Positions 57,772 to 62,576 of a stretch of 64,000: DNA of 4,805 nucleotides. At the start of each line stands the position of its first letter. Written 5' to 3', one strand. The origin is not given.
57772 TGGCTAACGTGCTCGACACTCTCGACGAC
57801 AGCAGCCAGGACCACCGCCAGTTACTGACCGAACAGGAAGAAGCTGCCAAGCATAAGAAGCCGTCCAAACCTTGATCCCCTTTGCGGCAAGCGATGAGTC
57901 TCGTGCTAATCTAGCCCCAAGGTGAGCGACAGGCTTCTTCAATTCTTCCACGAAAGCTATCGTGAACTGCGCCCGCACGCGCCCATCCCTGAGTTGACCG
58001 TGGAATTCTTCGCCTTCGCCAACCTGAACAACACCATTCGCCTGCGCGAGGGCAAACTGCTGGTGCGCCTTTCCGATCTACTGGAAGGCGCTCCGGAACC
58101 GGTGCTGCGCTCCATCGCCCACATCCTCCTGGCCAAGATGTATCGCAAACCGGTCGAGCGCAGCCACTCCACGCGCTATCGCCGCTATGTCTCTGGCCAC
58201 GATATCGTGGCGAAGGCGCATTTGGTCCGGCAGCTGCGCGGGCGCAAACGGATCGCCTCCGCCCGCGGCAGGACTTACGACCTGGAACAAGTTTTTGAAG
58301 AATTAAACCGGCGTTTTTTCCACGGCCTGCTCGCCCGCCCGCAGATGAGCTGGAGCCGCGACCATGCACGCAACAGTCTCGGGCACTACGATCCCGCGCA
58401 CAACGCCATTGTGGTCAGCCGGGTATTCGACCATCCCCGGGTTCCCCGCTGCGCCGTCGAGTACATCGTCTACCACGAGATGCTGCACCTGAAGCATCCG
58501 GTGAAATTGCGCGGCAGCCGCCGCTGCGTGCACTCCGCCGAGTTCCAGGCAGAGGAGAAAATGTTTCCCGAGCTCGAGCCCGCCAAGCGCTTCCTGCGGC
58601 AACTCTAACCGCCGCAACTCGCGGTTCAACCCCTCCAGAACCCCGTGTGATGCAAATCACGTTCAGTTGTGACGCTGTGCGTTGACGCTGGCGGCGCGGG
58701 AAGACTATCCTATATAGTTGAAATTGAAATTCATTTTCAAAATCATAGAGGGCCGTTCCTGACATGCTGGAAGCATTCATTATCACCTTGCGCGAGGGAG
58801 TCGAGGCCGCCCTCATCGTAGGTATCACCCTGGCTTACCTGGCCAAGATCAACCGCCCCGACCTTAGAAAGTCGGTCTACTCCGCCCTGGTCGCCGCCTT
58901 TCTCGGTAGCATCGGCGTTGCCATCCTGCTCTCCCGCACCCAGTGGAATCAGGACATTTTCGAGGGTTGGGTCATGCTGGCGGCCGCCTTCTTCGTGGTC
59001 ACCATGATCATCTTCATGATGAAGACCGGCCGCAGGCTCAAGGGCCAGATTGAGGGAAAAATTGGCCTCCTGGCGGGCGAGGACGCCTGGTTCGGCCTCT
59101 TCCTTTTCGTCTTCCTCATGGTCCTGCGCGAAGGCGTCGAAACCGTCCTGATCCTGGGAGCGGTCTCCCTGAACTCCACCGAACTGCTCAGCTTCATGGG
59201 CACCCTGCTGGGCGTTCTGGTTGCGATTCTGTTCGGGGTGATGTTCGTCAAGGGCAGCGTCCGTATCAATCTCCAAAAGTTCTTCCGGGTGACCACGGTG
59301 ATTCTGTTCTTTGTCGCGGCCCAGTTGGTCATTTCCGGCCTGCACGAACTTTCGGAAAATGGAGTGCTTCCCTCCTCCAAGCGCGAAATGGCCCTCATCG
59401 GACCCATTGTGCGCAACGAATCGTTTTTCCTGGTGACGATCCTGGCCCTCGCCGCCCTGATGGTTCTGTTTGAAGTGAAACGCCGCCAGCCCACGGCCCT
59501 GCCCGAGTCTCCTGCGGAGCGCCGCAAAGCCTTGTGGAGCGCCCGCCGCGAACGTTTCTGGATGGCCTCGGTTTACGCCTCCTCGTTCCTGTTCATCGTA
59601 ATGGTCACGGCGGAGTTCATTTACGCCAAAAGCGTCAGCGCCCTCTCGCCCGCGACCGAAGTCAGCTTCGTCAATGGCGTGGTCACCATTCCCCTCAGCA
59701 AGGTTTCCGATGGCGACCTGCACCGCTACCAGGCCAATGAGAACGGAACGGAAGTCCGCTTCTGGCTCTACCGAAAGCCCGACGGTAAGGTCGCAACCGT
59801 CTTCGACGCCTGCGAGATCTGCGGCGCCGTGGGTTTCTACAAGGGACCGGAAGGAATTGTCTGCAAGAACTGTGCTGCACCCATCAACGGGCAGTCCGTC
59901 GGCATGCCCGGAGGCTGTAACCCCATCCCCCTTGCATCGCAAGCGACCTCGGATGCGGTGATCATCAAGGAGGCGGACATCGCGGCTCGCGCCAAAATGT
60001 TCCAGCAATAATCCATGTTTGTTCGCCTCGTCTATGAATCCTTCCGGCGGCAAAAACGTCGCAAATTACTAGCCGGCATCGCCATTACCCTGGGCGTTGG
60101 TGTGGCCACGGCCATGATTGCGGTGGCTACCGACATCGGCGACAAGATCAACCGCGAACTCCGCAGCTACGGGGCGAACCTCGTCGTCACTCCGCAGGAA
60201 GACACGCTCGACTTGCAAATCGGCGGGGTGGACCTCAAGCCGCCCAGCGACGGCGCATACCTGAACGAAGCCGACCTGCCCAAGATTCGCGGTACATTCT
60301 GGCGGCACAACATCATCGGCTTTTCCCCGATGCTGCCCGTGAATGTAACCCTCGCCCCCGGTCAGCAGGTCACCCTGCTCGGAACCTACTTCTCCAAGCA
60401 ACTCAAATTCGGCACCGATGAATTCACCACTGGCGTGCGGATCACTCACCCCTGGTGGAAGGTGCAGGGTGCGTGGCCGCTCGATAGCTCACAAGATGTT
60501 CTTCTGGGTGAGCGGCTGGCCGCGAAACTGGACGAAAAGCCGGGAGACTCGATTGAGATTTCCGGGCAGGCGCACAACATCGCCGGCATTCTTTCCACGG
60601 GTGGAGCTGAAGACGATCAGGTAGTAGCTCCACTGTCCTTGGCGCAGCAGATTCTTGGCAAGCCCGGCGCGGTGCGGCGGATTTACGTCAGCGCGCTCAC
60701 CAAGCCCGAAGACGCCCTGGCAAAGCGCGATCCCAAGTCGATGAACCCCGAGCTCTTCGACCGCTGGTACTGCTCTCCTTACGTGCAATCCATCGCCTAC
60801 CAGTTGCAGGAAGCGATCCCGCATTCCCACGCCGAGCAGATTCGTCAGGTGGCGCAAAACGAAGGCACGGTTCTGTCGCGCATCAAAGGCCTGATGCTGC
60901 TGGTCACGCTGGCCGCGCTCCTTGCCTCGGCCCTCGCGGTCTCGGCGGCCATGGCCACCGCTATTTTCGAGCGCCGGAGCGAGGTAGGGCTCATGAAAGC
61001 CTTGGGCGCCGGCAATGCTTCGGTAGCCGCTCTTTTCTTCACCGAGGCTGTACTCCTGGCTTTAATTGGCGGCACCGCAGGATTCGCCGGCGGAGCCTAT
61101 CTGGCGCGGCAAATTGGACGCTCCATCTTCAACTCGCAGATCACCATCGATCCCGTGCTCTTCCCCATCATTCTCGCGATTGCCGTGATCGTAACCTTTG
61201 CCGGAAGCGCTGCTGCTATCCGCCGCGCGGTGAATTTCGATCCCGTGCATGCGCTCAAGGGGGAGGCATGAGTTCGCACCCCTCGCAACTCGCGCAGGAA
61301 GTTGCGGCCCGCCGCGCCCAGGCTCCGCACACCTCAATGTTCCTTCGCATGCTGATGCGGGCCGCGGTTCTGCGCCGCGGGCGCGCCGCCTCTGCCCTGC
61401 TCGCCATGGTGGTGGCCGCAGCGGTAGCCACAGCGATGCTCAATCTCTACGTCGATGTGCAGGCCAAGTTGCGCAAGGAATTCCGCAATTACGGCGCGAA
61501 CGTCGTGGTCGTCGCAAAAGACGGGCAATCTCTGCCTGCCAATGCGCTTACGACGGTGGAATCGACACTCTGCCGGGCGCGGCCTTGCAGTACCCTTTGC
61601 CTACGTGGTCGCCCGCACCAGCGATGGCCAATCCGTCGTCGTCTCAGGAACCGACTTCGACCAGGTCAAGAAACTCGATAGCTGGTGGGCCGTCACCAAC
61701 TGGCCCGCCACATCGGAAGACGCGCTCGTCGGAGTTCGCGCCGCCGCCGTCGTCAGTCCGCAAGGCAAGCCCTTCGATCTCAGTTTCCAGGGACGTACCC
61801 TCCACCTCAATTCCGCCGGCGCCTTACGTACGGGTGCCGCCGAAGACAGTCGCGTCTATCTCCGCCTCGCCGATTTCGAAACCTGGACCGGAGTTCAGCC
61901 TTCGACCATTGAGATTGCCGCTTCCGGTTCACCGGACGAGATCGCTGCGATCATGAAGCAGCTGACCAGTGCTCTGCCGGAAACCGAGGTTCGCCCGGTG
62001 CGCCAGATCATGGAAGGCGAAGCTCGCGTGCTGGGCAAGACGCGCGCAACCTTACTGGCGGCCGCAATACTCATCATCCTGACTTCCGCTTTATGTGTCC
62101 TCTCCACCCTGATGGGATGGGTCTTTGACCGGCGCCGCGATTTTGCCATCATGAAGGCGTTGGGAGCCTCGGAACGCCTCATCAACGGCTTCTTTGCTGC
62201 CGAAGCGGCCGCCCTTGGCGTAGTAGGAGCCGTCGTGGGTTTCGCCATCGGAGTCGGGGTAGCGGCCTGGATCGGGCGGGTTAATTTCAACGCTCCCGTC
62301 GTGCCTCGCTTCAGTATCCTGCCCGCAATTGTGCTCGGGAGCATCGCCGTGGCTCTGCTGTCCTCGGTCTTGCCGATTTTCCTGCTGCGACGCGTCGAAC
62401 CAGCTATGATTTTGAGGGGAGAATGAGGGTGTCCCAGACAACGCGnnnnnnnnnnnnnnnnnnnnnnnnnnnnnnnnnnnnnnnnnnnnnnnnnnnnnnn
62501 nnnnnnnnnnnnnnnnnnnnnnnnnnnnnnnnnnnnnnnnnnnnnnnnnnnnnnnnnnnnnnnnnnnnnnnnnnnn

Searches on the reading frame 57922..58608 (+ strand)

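Call 5: search_protein_families(library=pfam, proteins=[window:57922-58608:+], max_evalue=0.1)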
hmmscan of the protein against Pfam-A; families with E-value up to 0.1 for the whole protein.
window:57922-58608:+ (228 aa): 1 family
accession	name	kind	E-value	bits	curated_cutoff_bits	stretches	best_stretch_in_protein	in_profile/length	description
PF10263.15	SprT-like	-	1e-06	29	25.6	1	121-211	1-91/108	SprT-like family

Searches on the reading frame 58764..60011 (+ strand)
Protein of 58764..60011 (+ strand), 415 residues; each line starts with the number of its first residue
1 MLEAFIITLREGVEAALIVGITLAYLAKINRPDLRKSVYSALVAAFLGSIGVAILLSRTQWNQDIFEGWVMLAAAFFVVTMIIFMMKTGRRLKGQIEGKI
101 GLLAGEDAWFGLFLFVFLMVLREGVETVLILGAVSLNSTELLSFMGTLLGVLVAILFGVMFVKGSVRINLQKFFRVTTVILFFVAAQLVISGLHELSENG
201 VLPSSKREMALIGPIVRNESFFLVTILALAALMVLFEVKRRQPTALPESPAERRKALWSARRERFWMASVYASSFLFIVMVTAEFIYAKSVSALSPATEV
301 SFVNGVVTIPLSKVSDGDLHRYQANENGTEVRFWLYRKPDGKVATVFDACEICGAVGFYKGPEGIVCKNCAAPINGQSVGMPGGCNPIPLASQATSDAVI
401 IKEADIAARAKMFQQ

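Call 5: search_protein_families(library=pfam, proteins=[window:58764-60011:+], max_evalue=0.1)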
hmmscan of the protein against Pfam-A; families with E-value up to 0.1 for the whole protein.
window:58764-60011:+ (415 aa): 2 families
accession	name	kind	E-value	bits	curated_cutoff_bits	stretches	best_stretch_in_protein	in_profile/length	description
PF03239.20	FTR1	-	2.6e-38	132.4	25.3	1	1-200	1-213/284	Iron permease FTR1 family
PF10080.14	FtrD-like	-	3.9e-29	101.2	26.3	1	314-413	1-101/101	Membrane iron-sulfur containing protein FtrD-like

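Call 6: search_protein_families(library=ncbifam, proteins=[window:58764-60011:+], max_evalue=0.01)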
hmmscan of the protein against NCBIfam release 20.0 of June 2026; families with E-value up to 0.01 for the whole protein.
window:58764-60011:+ (415 aa): 2 families
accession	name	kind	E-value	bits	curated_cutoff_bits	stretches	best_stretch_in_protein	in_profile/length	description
NF041756.1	EfeU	equivalog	1.9e-46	158.7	255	1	5-224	1-225/257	iron uptake transporter permease EfeU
TIGR00145.1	TIGR00145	subfamily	2.9e-37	128.8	303.8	1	1-203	4-212/282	EfeU/Ftr1 family ferrous iron transporter subunit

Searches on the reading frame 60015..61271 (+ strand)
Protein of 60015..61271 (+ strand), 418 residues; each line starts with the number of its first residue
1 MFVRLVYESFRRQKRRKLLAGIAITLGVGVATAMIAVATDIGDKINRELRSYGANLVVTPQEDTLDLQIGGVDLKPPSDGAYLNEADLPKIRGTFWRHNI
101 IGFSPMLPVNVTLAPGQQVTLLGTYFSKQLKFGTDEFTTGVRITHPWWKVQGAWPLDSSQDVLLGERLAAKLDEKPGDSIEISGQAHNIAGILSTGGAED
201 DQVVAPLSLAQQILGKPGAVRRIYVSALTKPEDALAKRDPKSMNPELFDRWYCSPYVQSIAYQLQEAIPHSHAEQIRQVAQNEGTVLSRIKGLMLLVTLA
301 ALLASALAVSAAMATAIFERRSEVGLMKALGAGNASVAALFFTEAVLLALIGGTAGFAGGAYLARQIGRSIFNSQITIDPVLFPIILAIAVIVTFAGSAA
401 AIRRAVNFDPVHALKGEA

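Call 5: search_protein_families(library=pfam, proteins=[window:60015-61271:+], max_evalue=0.1)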
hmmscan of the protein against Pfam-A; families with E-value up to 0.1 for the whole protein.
window:60015-61271:+ (418 aa): 2 families
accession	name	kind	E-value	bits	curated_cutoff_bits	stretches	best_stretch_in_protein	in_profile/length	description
PF02687.27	FtsX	-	7.6e-17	61.9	25.5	1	297-410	3-120/120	FtsX-like permease C-terminal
PF12704.14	MacB_PCD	-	3.8e-14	53.9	27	1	19-228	3-191/207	MacB-like periplasmic core domain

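Call 6: search_protein_families(library=ncbifam, proteins=[window:60015-61271:+], max_evalue=0.01)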
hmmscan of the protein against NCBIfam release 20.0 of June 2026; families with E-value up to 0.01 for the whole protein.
window:60015-61271:+ (418 aa): 9 families
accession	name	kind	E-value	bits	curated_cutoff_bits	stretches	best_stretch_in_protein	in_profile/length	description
TIGR03434.1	ADOP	subfamily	1e-15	57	622.3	1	257-417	641-803/803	ADOP family duplicated permease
NF041854.1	ABC_perm_YbbP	equivalog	4.2e-08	31.6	999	1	160-390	124-342/806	putative ABC transporter permease subunit YbbP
NF038346.1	FtsX_actino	exception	5.8e-08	32.5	250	1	285-405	174-305/308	permease-like cell division protein FtsX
NF007826.0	PRK10535.1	equivalog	2e-07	29.7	966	1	292-415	523-646/648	macrolide ABC transporter ATP-binding protein/permease MacB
TIGR02212.1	lolCE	equivalog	3.2e-07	29.6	362.45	1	159-416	142-410/411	lipoprotein-releasing ABC transporter permease subunit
NF038347.1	FtsX_Gpos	exception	4.9e-07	29.4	225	1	286-404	165-293/296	permease-like cell division protein FtsX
TIGR00439.2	FtsX_Gneg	equivalog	1.2e-05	24.7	255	1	292-404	170-289/292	permease-like cell division protein FtsX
NF008076.0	PRK10814.1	exception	0.0014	17.7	473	0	294-404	267-377/399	lipoprotein-releasing ABC transporter permease subunit LolC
TIGR01185.1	devC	equivalog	0.0015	17.6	290.35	1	268-411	235-377/380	ABC transporter permease DevC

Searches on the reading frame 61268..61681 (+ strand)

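Call 5: search_protein_families(library=pfam, proteins=[window:61268-61681:+], max_evalue=0.1)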
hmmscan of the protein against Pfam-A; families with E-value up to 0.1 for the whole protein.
window:61268-61681:+ (137 aa): 1 family
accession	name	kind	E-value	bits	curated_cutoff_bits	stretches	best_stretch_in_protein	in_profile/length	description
PF12704.14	MacB_PCD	-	0.049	14.3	27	1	43-86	4-46/207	MacB-like periplasmic core domain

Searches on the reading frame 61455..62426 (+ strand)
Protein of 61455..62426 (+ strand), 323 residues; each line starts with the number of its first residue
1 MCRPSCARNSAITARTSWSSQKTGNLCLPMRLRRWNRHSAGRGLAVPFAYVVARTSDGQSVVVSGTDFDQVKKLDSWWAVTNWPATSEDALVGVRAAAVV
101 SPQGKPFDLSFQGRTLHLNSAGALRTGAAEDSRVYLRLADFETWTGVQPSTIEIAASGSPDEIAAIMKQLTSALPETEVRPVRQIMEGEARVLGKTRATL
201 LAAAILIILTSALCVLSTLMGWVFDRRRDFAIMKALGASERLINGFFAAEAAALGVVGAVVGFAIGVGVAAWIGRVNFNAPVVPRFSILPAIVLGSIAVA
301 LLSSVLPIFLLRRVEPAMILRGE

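Call 5: search_protein_families(library=pfam, proteins=[window:61455-62426:+], max_evalue=0.1)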
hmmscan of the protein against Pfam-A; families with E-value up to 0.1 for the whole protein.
window:61455-62426:+ (323 aa): 2 families
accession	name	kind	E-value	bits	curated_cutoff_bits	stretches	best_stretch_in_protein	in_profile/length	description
PF02687.27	FtsX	-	1.4e-17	64.3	25.5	1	202-316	2-120/120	FtsX-like permease C-terminal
PF04893.22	Yip1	-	0.027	14.8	28.6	1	199-308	24-119/173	Yip1 domain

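Call 6: search_protein_families(library=ncbifam, proteins=[window:61455-62426:+], max_evalue=0.01)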
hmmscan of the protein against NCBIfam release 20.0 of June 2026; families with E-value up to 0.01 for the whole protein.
window:61455-62426:+ (323 aa): 9 families
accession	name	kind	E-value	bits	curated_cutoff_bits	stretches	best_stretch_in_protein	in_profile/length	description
TIGR02212.1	lolCE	equivalog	3.7e-14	52.5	362.45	1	129-323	196-411/411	lipoprotein-releasing ABC transporter permease subunit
NF041854.1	ABC_perm_YbbP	equivalog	2.4e-09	35.7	999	1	164-313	651-801/806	putative ABC transporter permease subunit YbbP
TIGR03434.1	ADOP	subfamily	3.3e-09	35.4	622.3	1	134-322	615-802/803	ADOP family duplicated permease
TIGR02213.1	lolE_release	exception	3.9e-09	35.9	540.35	1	196-270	265-339/411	lipoprotein-releasing ABC transporter permease subunit LolE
NF008357.0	PRK11146.1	exception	1.4e-08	34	439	1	197-270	269-342/414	lipoprotein-releasing ABC transporter permease subunit LolE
NF038346.1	FtsX_actino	exception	1.9e-08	34.1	250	1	177-306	160-300/308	permease-like cell division protein FtsX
NF038347.1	FtsX_Gpos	exception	2.6e-08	33.6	225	1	160-265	131-236/296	permease-like cell division protein FtsX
TIGR00439.2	FtsX_Gneg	equivalog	1.6e-07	30.9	255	1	152-291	121-263/292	permease-like cell division protein FtsX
NF008076.0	PRK10814.1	exception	2.4e-05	23.5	473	1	205-322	272-398/399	lipoprotein-releasing ABC transporter permease subunit LolC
